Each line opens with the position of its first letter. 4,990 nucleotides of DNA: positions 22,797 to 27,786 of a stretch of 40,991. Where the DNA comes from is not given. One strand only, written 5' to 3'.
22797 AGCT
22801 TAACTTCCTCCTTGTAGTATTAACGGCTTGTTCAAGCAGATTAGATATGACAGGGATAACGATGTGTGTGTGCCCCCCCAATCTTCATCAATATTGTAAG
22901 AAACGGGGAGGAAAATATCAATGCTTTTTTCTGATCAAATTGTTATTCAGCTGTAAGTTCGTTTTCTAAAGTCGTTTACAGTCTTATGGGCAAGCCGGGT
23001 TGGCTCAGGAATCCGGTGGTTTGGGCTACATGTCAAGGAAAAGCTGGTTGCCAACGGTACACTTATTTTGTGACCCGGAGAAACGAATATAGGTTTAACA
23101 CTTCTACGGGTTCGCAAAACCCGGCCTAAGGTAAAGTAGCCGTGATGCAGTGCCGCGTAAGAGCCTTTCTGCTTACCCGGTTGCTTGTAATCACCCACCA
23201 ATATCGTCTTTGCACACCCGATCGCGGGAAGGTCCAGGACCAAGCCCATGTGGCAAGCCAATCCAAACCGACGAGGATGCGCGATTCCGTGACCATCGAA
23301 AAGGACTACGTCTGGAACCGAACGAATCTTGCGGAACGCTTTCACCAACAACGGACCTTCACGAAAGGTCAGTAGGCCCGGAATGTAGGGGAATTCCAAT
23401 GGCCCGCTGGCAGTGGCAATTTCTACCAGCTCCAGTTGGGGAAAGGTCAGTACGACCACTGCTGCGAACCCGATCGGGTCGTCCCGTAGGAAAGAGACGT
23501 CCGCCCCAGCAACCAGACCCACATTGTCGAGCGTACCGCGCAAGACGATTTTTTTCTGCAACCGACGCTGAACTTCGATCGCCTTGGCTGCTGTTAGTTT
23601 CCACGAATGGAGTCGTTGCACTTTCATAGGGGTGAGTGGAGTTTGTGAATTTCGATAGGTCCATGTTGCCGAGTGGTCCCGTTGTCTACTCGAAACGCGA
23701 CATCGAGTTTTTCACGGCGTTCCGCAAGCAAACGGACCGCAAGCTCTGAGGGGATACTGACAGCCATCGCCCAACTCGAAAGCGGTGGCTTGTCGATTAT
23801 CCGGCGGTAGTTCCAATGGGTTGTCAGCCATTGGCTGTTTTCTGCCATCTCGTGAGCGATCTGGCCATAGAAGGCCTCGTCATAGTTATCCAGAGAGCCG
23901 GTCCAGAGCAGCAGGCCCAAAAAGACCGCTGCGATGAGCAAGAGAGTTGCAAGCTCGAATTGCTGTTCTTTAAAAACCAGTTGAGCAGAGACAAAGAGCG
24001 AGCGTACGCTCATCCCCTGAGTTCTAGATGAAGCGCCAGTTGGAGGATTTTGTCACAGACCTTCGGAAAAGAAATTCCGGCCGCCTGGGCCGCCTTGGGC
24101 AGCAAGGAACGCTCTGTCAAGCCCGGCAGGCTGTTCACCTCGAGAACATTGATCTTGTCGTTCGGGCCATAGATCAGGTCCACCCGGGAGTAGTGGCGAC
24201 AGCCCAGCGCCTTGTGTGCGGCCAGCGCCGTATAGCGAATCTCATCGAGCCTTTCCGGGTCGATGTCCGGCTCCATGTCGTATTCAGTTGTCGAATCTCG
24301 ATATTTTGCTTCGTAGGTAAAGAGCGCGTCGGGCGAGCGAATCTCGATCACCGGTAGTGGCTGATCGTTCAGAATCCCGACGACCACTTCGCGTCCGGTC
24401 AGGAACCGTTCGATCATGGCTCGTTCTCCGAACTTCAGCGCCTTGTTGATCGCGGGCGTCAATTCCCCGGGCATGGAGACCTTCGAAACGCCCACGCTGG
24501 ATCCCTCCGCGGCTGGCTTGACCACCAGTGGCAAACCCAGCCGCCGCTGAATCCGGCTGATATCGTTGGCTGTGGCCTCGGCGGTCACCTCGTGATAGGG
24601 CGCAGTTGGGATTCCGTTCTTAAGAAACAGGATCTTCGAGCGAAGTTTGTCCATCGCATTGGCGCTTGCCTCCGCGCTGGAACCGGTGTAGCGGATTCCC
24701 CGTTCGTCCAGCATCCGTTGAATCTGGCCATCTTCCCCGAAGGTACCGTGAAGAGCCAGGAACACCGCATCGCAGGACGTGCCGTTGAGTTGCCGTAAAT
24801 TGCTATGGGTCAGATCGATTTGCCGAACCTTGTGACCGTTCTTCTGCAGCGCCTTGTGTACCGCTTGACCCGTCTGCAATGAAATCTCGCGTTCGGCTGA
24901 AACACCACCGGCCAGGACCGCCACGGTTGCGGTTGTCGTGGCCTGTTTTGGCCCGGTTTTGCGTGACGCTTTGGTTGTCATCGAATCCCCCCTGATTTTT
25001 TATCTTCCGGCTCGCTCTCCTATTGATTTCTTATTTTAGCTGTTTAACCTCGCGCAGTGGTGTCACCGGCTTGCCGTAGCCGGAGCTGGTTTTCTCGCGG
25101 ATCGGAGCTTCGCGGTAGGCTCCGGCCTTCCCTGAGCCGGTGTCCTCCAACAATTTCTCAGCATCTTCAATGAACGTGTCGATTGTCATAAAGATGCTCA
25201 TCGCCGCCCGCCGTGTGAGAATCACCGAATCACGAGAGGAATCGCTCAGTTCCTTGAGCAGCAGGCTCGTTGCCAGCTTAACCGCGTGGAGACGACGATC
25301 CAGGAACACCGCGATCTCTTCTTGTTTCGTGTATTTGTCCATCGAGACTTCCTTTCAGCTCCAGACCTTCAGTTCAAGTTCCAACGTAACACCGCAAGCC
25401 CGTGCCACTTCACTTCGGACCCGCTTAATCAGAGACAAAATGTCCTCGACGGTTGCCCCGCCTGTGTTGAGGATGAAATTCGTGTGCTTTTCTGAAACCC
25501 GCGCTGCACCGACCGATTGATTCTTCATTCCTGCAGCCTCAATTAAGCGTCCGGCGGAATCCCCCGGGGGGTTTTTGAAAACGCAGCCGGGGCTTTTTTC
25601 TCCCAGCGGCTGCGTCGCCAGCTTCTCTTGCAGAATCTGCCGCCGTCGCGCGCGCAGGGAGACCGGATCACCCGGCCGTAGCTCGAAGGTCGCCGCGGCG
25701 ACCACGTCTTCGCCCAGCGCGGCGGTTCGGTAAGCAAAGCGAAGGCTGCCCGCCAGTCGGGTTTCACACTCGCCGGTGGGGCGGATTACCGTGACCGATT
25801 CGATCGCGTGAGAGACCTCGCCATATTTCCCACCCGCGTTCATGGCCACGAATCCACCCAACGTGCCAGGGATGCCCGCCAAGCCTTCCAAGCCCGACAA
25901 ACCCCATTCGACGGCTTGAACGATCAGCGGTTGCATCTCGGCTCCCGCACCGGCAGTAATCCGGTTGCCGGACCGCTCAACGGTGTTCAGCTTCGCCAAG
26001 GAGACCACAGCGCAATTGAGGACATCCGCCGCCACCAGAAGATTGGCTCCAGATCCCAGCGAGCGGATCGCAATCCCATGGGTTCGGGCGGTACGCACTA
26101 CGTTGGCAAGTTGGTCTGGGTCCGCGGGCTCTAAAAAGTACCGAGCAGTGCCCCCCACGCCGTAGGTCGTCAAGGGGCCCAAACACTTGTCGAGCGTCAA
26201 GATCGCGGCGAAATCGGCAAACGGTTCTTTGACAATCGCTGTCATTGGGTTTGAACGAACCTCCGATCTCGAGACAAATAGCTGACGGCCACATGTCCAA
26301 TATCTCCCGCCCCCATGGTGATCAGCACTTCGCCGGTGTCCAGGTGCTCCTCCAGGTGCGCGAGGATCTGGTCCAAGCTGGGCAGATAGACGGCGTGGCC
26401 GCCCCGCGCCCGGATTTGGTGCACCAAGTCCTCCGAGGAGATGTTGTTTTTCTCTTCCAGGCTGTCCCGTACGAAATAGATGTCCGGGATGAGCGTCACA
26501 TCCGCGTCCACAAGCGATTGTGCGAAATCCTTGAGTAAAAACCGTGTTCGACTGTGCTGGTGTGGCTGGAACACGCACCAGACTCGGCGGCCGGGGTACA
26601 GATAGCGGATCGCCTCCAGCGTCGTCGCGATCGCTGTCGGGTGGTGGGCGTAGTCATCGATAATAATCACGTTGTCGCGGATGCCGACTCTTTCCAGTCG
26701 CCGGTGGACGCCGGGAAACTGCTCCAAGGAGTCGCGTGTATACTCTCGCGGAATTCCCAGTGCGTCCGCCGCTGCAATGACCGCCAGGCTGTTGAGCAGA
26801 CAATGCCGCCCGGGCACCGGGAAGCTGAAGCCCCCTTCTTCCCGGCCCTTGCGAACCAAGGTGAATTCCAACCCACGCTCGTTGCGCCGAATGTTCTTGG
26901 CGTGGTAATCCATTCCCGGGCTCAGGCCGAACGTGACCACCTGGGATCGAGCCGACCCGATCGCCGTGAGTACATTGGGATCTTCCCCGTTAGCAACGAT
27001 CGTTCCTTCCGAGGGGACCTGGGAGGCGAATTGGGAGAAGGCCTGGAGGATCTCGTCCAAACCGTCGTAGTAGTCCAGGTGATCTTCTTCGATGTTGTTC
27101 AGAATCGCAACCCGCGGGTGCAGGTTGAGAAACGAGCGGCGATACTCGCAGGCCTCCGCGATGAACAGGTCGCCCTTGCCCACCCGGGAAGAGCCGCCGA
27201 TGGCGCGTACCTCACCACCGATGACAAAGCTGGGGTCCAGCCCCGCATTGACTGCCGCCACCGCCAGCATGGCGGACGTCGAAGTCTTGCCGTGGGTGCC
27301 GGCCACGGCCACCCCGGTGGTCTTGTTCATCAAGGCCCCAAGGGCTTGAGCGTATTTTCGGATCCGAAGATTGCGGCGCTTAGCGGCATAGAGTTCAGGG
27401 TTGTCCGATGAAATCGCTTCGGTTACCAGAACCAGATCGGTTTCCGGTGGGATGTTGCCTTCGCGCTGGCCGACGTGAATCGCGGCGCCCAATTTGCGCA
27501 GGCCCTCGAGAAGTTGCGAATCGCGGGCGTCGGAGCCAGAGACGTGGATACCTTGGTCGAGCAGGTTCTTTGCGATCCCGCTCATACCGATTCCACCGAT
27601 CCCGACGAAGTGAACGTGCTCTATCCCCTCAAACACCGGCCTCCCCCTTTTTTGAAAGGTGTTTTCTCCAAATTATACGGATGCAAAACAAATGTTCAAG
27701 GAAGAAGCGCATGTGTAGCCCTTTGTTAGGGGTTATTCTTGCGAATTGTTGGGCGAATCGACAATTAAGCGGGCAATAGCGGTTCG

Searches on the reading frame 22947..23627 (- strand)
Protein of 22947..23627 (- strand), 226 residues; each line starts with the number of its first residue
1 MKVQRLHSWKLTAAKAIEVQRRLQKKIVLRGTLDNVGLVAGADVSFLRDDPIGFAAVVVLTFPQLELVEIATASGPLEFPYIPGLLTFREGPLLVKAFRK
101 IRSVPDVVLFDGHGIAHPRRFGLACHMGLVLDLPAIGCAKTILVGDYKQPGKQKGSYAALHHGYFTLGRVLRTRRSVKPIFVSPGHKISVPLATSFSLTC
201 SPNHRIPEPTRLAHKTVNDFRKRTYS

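Call 7: search_protein_families(library=pfam, proteins=[window:22947-23627:-], max_evalue=0.01)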
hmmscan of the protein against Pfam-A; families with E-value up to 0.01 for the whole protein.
window:22947-23627:- (226 aa): 1 family
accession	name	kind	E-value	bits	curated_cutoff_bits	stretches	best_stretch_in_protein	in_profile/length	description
PF04493.20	Endonuclease_5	-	5.6e-71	238.7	23.4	1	22-215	2-198/198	Endonuclease V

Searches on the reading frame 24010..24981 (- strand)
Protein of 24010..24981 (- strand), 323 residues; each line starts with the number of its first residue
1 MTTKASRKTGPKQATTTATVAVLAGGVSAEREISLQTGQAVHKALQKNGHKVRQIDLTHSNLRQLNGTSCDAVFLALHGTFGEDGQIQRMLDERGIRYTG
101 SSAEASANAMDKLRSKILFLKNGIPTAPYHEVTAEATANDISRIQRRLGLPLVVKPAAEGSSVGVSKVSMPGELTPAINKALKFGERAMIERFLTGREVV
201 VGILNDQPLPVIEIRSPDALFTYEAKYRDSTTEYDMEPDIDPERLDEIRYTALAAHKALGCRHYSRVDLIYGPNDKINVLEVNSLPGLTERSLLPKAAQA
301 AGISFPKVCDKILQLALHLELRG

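Call 5: search_protein_families(library=pfam, proteins=[window:24010-24981:-], max_evalue=0.01)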
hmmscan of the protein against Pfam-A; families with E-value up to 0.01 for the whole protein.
window:24010-24981:- (323 aa): 7 families
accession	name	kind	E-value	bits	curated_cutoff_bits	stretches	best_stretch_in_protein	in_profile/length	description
PF07478.18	Dala_Dala_lig_C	-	6.5e-51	173.2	24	1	119-314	2-204/204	D-ala D-ala ligase C-terminus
PF01820.27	Dala_Dala_lig_N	-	2e-20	74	34.6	2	68-101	88-121/121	D-ala D-ala ligase N-terminus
PF02786.22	CPSase_L_D2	-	2.2e-08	34.3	19.8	1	111-284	1-178/211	Carbamoyl-phosphate synthase L chain, ATP binding domain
PF01071.24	GARS_A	-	0.00017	21.9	27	1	112-206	3-101/194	Phosphoribosylglycinamide synthetase, ATP-grasp (A) domain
PF13535.11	ATP-grasp_4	-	0.00039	20.5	27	1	149-207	2-74/160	ATP-grasp domain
PF08443.16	RimK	-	0.0025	17.9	21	0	109-291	1-172/188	RimK-like ATP-grasp domain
PF02222.28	ATP-grasp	-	0.004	17.3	27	1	120-194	4-76/179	ATP-grasp domain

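Call 6: search_protein_families(library=ncbifam, proteins=[window:24010-24981:-], max_evalue=0.01)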
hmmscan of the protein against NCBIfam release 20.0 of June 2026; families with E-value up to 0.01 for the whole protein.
window:24010-24981:- (323 aa): 58 families (the best 25 are shown)
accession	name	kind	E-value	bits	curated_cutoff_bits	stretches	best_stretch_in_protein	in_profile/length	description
NF002378.0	PRK01372.1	subfamily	1.4e-102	342.5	243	1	14-317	3-302/305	D-alanine--D-alanine ligase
TIGR01205.1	D_ala_D_alaTIGR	subfamily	2.5e-86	289.5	245.65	1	20-316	2-317/318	D-alanine--D-alanine ligase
NF002528.0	PRK01966.1-4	subfamily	5.9e-72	242.5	262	2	68-318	98-360/366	D-alanine--D-alanine ligase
NF011169.0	PRK14571.1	equivalog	2.5e-70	237.2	404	1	19-317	2-296/300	D-alanyl-alanine synthetase A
NF002527.0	PRK01966.1-3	equivalog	1.8e-62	211.5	310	2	67-315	74-327/332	D-alanine--D-alanine ligase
NF011170.0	PRK14572.1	equivalog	6.5e-60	203.1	489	2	63-318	82-347/351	D-alanyl-alanine synthetase A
NF000091.3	D_ala_D_ser_VanG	exception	5.1e-59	199.8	495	2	64-316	88-343/344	D-alanine--D-serine ligase VanG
NF002526.0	PRK01966.1-2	equivalog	4.6e-58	196.8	449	2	65-317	89-348/362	D-alanine--D-alanine ligase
NF002525.0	PRK01966.1-1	equivalog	8.3e-57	192.8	457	1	68-318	97-352/364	D-alanine--D-alanine ligase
NF011167.0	PRK14569.1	equivalog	3.3e-49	167.8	410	1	20-315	6-294/296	D-alanyl-alanine synthetase A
NF002529.0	PRK01966.1-5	equivalog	2.4e-47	161.5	472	1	72-316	88-336/348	D-alanine--D-alanine ligase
NF000206.1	D_ala_D_lac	equivalog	3e-44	151.4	550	1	67-317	88-341/342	D-alanine--(R)-lactate ligase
NF000207.3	D_ala_D_ser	equivalog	1.1e-43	149.7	520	1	69-316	89-339/342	D-alanine--D-serine ligase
NF000372.1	D_ala_D_lac_VanI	exception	2.1e-41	142.4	700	1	70-317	91-341/341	D-alanine--(R)-lactate ligase VanI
NF000129.1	D_ala_D_lac_Sc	exception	6.3e-39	134.1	650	1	67-322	88-346/346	D-alanine--(R)-lactate ligase VanA-Sc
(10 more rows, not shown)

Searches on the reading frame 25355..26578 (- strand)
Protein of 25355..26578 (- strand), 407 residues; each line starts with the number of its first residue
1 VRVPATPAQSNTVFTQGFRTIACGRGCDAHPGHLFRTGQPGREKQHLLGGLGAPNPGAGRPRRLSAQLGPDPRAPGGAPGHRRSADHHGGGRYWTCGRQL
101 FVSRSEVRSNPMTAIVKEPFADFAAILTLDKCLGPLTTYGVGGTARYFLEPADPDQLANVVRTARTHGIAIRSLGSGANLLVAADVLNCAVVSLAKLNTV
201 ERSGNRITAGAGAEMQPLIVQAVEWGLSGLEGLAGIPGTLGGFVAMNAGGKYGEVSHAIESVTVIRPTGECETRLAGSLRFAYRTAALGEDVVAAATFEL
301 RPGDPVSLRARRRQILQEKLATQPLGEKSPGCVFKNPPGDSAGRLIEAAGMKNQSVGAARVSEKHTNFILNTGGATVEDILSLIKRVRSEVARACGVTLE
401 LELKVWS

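Call 5: search_protein_families(library=pfam, proteins=[window:25355-26578:-], max_evalue=0.01)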
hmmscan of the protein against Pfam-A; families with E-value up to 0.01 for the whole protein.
window:25355-26578:- (407 aa): 2 families
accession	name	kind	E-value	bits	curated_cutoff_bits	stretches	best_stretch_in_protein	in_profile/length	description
PF02873.21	MurB_C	-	4.7e-31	107.3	27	1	309-405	3-98/99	UDP-N-acetylenolpyruvoylglucosamine reductase, C-terminal domain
PF01565.28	FAD_binding_4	-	1.7e-21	76.8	26.4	1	146-271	2-135/139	FAD binding domain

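Call 6: search_protein_families(library=ncbifam, proteins=[window:25355-26578:-], max_evalue=0.01)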
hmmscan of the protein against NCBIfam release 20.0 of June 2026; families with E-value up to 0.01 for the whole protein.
window:25355-26578:- (407 aa): 8 families
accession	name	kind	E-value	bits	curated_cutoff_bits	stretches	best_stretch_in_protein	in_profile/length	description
NF010480.0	PRK13905.1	equivalog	4.6e-83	278.5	259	1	126-405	15-297/303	UDP-N-acetylmuramate dehydrogenase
TIGR00179.1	murB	equivalog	3.5e-56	190.6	144.5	1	135-405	3-288/290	UDP-N-acetylmuramate dehydrogenase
NF011245.0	PRK14651.1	equivalog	6.4e-56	189.5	224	1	133-407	9-268/273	UDP-N-acetylmuramate dehydrogenase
NF010479.0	PRK13904.1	equivalog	3.5e-42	144.7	273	1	174-405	38-257/258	UDP-N-acetylmuramate dehydrogenase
NF010478.0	PRK13903.1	equivalog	7.9e-39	133.5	231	2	130-314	18-206/362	UDP-N-acetylmuramate dehydrogenase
NF000755.0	PRK00046.1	equivalog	3.1e-28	98.4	277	2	130-287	7-168/343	UDP-N-acetylmuramate dehydrogenase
NF011242.0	PRK14648.1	equivalog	3.2e-28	98.9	426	2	292-403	225-338/354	UDP-N-acetylmuramate dehydrogenase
TIGR01676.1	GLDHase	equivalog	0.00046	19.1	458.25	1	145-256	62-175/541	L-galactonolactone dehydrogenase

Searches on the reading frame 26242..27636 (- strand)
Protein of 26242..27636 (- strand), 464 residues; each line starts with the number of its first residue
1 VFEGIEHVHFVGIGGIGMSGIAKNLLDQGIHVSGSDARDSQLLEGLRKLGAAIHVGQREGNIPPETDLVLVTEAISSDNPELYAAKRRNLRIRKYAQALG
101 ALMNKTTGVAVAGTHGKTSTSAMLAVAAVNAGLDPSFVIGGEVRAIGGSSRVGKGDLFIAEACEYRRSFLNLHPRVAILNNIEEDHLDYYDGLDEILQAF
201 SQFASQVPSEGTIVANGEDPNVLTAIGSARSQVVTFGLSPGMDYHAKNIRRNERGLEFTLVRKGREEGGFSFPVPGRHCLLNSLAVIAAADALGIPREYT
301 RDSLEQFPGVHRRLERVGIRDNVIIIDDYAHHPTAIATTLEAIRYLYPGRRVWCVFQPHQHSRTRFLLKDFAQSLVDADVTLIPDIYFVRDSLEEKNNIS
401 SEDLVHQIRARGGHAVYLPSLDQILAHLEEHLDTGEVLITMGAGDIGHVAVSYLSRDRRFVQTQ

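Call 5: search_protein_families(library=pfam, proteins=[window:26242-27636:-], max_evalue=0.01)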
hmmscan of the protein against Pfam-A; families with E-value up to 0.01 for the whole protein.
window:26242-27636:- (464 aa): 4 families
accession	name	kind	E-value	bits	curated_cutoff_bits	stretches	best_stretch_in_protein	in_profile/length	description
PF08245.18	Mur_ligase_M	-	7.3e-28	98.3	24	1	111-290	1-200/200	Mur ligase middle domain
PF01225.30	Mur_ligase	-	2.8e-26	92.1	21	1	7-105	1-93/95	Mur ligase family, catalytic domain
PF02875.26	Mur_ligase_C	-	3.5e-21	76.8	28.4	1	312-444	1-127/127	Mur ligase, glutamate ligase domain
PF21799.2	MurD-like_N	-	0.0033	18.1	27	0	9-92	4-86/88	Mur ligase MurD-like, N-terminal domain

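Call 6: search_protein_families(library=ncbifam, proteins=[window:26242-27636:-], max_evalue=0.01)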
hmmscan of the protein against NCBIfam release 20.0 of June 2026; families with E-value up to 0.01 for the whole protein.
window:26242-27636:- (464 aa): 25 families
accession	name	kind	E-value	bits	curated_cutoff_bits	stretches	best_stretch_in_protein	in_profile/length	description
TIGR01082.1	murC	equivalog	1.6e-136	456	335.1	1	7-450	1-445/449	UDP-N-acetylmuramate--L-alanine ligase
NF011171.0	PRK14573.1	equivalog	1e-86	291.5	1015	1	6-449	5-440/809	bifunctional UDP-N-acetylmuramate--L-alanine ligase/D-alanine--D-alanine ligase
TIGR01081.1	mpl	equivalog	7.6e-60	203.2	388.7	1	7-448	1-438/448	UDP-N-acetylmuramate:L-alanyl-gamma-D-glutamyl-meso-diaminopimelate ligase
NF001126.0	PRK00139.1-4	equivalog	2.3e-31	108.9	373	1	175-356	195-374/486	UDP-N-acetylmuramoyl-L-alanyl-D-glutamate--2,6-diaminopimelate ligase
NF053645.1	pMurC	equivalog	6.8e-31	107.5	560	2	10-238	3-245/492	pseudomurein biosynthesis peptide ligase pMurC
TIGR01087.1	murD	equivalog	1.7e-27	96.6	211.95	1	8-342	2-337/441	UDP-N-acetylmuramoyl-L-alanine--D-glutamate ligase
NF001124.0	PRK00139.1-2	equivalog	9.4e-26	90.6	476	1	174-356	199-383/500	UDP-N-acetylmuramoyl-L-alanyl-D-glutamate--2,6-diaminopimelate ligase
TIGR01143.1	murF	subfamily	1.5e-25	90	288.6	1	173-355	149-330/418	UDP-N-acetylmuramoyl-tripeptide--D-alanyl-D-alanine ligase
NF008896.0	PRK11929.1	equivalog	3.1e-25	88.2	1023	1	175-356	203-391/965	bifunctional UDP-N-acetylmuramoyl-L-alanyl-D-glutamate--2,6-diaminopimelate ligase MurE/UDP-N-acetylmuramoyl-tripeptide--D-alanyl-D-alanine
TIGR01085.1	murE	subfamily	7.3e-24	84.5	257.3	1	174-356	178-364/472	UDP-N-acetylmuramyl-tripeptide synthetase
NF053648.1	pMurE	equivalog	1.9e-20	73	600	1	172-378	188-381/464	pseudomurein biosynthesis peptide ligase pMurE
NF001123.0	PRK00139.1-1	equivalog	1.6e-17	63.3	586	1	172-356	195-382/493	UDP-N-acetylmuramoyl-L-alanyl-D-glutamate--2,6-diaminopimelate ligase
NF008041.0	PRK10773.1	equivalog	2e-14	53.2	551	1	173-330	175-334/453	UDP-N-acetylmuramoyl-tripeptide--D-alanyl-D-alanine ligase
TIGR02068.2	cya_phycin_syn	equivalog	4.3e-12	44.9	850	1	176-355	567-763/862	cyanophycin synthetase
NF010693.0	PRK14093.1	equivalog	4.6e-12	45.4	544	1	60-299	77-312/479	UDP-N-acetylmuramoylalanyl-D-glutamyl-2,6-diaminopimelate--D-alanyl-D-alanine ligase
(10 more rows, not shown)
